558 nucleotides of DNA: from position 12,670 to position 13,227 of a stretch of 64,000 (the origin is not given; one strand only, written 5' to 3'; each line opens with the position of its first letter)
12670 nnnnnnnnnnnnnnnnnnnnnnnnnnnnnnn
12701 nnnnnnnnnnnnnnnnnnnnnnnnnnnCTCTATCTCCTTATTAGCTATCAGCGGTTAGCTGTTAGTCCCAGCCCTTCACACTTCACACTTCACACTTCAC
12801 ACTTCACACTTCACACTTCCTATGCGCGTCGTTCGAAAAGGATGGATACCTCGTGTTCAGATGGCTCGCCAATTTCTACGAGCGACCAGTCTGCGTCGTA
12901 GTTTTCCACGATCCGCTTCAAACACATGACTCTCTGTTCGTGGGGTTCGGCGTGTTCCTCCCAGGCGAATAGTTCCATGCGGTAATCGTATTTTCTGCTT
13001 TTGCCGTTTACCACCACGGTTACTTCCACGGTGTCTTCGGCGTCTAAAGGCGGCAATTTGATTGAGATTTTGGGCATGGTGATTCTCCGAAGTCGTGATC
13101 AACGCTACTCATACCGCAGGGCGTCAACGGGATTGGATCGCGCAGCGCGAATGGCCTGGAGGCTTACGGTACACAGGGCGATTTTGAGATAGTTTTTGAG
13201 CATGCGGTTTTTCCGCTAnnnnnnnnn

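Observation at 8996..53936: Dense array of 12 internally duplicated MacB/FtsX-type permease genes served by only two ATPases and one adaptor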

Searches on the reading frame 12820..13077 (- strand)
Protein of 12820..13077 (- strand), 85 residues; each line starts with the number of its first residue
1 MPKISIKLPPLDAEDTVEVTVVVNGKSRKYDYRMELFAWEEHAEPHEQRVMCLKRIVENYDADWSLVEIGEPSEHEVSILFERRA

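Call 51: search_protein_families(library=ncbifam, proteins=[window:12820-13077:-], max_evalue=0.001)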
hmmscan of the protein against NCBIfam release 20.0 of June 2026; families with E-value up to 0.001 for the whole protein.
window:12820-13077:- (85 aa): 0 families

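Call 83: search_protein_families(library=pfam, proteins=[window:12820-13077:-], max_evalue=0.01)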
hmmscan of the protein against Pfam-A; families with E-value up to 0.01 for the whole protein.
window:12820-13077:- (85 aa): 0 families
